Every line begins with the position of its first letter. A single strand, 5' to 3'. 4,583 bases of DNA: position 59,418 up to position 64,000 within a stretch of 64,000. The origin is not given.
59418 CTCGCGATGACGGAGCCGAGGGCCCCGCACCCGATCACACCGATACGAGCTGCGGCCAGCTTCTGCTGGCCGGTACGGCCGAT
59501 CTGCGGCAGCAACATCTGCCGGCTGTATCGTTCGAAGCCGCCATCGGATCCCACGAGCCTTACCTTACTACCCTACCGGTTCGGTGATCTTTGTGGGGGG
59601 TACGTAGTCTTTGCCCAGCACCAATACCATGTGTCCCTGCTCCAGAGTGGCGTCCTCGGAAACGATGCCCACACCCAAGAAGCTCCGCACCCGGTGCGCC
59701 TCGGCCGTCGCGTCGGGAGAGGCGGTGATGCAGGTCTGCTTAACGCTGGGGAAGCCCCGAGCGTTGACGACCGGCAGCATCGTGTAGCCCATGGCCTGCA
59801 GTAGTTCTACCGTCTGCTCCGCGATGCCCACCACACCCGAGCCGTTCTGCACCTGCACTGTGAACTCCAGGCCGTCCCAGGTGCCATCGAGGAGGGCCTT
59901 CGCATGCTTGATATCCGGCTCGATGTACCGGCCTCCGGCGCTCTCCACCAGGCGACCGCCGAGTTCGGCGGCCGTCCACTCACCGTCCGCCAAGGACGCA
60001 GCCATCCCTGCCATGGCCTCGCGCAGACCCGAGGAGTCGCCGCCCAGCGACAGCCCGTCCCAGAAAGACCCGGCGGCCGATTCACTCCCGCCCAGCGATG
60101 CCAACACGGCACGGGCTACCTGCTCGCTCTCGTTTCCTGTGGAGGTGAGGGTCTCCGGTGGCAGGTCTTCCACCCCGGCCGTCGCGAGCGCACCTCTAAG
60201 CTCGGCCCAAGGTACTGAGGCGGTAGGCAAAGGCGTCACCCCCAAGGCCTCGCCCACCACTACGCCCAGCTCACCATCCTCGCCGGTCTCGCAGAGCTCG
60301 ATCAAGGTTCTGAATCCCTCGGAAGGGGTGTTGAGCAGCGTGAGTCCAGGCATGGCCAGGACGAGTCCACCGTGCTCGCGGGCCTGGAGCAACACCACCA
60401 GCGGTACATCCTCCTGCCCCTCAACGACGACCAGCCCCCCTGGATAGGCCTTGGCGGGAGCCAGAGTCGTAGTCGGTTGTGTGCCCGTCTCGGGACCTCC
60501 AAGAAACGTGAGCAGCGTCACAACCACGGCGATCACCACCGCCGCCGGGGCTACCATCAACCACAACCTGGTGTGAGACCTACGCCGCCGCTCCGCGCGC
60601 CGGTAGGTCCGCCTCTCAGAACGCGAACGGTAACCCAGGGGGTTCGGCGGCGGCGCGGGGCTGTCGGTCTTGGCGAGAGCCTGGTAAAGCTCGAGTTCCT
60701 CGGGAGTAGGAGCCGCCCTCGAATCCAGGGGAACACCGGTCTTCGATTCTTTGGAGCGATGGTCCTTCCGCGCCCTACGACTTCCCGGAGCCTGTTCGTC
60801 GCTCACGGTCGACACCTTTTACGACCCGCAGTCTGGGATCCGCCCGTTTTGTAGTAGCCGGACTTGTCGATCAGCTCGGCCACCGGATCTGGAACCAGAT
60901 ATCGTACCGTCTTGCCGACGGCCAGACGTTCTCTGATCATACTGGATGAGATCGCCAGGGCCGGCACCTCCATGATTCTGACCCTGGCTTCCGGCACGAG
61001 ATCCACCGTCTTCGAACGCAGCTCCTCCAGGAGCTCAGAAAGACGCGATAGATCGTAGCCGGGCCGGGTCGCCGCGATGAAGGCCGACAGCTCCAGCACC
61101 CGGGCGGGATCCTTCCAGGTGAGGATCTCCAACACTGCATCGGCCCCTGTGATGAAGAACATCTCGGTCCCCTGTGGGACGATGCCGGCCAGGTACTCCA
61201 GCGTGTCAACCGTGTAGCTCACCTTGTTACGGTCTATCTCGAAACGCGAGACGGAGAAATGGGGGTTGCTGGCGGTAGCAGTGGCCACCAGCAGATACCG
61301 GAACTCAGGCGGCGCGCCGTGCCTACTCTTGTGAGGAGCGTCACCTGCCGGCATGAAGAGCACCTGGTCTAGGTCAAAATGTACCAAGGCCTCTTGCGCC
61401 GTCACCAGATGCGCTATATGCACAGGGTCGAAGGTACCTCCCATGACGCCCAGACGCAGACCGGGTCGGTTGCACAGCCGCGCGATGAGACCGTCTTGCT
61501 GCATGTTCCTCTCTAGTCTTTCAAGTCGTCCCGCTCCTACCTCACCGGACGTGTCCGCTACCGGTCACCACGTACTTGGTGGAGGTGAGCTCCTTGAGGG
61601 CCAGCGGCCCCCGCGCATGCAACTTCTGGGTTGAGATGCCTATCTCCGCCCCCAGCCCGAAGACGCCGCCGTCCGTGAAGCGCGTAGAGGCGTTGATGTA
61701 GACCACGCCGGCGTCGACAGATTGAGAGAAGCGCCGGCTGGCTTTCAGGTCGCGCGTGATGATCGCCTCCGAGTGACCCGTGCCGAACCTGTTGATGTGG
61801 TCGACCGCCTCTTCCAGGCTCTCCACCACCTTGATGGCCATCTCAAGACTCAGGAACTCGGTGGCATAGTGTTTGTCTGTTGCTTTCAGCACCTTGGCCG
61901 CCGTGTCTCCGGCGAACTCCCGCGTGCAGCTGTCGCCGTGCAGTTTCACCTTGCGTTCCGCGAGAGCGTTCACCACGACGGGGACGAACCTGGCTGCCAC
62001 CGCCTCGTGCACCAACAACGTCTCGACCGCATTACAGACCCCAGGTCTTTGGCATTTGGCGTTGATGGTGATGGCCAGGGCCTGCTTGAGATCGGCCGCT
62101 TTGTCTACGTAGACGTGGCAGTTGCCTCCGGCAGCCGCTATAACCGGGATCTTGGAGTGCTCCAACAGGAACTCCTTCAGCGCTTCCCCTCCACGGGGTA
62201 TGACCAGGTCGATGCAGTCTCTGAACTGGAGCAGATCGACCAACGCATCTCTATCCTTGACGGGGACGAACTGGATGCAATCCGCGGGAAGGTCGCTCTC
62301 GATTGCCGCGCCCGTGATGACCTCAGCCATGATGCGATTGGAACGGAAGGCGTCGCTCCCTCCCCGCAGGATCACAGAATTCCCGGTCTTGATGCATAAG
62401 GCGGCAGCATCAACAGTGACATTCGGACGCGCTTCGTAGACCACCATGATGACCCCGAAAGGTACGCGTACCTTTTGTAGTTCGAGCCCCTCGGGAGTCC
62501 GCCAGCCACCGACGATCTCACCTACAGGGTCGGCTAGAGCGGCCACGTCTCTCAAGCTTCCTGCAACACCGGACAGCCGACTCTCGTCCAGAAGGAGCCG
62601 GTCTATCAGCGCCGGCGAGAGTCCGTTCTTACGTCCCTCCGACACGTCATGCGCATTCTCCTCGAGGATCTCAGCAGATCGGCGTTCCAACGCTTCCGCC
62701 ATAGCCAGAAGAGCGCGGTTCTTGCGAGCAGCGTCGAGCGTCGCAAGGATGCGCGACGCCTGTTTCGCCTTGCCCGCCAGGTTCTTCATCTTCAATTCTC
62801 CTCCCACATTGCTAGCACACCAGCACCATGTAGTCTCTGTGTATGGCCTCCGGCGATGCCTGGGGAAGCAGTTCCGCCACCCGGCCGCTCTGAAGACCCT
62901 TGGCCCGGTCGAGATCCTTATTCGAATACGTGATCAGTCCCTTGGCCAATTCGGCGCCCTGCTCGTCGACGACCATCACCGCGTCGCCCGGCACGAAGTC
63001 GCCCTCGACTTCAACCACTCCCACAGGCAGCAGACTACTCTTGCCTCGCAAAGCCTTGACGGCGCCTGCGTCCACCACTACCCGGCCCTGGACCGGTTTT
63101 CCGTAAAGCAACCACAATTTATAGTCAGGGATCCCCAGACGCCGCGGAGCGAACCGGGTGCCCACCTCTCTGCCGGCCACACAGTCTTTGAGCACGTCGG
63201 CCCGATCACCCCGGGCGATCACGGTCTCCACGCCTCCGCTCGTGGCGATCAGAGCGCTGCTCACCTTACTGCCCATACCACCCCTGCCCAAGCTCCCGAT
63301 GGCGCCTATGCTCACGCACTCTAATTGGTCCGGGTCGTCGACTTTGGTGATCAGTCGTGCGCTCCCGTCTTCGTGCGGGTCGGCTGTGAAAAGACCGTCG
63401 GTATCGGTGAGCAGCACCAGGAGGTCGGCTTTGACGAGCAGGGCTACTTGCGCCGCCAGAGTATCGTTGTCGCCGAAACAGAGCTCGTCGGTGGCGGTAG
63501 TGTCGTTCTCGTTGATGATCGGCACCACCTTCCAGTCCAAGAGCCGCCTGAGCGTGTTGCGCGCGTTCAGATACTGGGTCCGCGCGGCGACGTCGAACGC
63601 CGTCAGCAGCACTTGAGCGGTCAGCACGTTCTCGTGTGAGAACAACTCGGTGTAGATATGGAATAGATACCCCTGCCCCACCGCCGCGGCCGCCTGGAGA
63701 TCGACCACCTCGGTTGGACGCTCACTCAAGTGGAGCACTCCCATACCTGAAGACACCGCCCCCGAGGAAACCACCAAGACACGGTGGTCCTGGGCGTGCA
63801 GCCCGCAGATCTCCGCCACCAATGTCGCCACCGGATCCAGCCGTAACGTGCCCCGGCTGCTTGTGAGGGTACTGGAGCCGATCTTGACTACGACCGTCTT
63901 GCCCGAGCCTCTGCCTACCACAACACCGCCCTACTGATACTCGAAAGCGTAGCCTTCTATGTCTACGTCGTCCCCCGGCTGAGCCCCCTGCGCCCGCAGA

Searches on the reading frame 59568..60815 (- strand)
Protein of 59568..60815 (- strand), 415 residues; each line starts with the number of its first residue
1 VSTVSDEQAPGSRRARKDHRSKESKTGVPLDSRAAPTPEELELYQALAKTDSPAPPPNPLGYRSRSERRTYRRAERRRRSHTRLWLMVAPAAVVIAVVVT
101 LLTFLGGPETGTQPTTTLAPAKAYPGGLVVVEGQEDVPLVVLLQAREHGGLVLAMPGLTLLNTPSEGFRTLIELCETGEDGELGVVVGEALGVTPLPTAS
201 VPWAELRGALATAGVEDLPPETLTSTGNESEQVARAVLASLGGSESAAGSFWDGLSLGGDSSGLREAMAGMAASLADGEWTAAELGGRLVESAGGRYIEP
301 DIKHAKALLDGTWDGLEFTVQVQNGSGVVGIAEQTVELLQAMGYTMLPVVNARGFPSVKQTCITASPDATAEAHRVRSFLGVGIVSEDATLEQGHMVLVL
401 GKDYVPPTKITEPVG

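Call 53: search_protein_families(library=pfam, proteins=[window:59568-60815:-], max_evalue=0.00001)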
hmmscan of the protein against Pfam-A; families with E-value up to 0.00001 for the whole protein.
window:59568-60815:- (415 aa): 1 family
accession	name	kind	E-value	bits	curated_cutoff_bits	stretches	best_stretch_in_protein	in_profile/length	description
PF13399.11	LytR_C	-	1.1e-14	55.5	22.2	1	318-404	2-86/86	LytR cell envelope-related transcriptional attenuator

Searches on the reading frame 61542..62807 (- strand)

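Call 53: search_protein_families(library=pfam, proteins=[window:61542-62807:-], max_evalue=0.00001)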
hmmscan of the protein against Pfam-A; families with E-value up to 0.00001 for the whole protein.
window:61542-62807:- (421 aa): 1 family
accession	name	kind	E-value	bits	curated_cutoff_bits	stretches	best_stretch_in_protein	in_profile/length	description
PF00171.27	Aldedh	-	7.6e-25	87.8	23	2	8-288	32-299/461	Aldehyde dehydrogenase family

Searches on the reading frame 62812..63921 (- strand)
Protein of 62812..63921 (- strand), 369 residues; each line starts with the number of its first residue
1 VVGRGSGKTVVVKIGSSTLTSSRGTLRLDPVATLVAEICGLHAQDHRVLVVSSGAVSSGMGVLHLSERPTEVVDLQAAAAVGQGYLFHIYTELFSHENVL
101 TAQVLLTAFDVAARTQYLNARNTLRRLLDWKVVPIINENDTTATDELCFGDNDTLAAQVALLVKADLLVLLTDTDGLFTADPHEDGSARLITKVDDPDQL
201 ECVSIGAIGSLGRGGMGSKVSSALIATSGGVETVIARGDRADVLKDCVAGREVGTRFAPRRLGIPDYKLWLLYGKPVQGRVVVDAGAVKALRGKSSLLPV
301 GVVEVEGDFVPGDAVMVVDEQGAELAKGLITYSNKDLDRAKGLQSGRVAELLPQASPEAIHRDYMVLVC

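Call 53: search_protein_families(library=pfam, proteins=[window:62812-63921:-], max_evalue=0.00001)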
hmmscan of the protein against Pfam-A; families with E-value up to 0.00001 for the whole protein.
window:62812-63921:- (369 aa): 2 families
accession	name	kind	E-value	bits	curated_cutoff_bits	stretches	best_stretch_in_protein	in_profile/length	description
PF00696.33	AA_kinase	-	1.3e-42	146.6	24.9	1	8-235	1-232/234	Amino acid kinase family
PF01472.26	PUA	-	3.7e-20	72.1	24.8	1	279-349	1-71/74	PUA domain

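Call 73: find_encoding_contigs(protein=window:62812-63921:-, flank=10000, max_places=3)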
Protein window:62812-63921:- (369 aa): 6 contigs read that carry it; 3 places shown.
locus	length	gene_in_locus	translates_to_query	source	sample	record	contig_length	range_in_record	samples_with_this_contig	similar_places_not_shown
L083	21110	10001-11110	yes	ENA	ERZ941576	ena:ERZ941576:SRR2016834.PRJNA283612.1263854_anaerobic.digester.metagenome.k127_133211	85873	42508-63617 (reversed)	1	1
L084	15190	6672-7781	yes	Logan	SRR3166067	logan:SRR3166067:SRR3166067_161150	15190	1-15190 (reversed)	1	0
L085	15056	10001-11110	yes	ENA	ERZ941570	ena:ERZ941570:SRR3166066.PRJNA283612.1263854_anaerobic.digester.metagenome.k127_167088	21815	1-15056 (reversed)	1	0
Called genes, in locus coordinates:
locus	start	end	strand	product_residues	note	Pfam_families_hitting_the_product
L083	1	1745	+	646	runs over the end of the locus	PF03717:PBP_dimer, PF00905:Transpeptidase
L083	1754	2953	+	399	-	PF01098:FTSW_RODA_SPOVE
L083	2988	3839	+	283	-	-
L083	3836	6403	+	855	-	PF19864:Radical_SAM_N2, PF04055:Radical_SAM, PF10105:DUF2344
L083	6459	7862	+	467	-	PF10150:RNase_E_G, PF20833:RNase_E_G_Thio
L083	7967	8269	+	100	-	PF00829:Ribosomal_L21p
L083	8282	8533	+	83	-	PF01016:Ribosomal_L27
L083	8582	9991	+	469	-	PF01018:GTP1_OBG, PF01926:MMR_HSR1, PF02421:FeoB_N, PF09269:DUF1967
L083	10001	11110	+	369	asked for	PF00696:AA_kinase, PF01472:PUA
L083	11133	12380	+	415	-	PF00171:Aldedh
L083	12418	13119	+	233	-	PF01467:CTP_transf_like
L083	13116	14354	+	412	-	PF13399:LytR_C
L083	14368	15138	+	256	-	PF00899:ThiF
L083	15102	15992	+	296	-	PF00733:Asn_synthase (weak), PF02540:NAD_synthase (weak)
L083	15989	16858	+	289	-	PF14602:Hexapep_2 (faint), PF00132:Hexapep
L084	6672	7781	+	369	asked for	PF00696:AA_kinase, PF01472:PUA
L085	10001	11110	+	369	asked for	PF00696:AA_kinase, PF01472:PUA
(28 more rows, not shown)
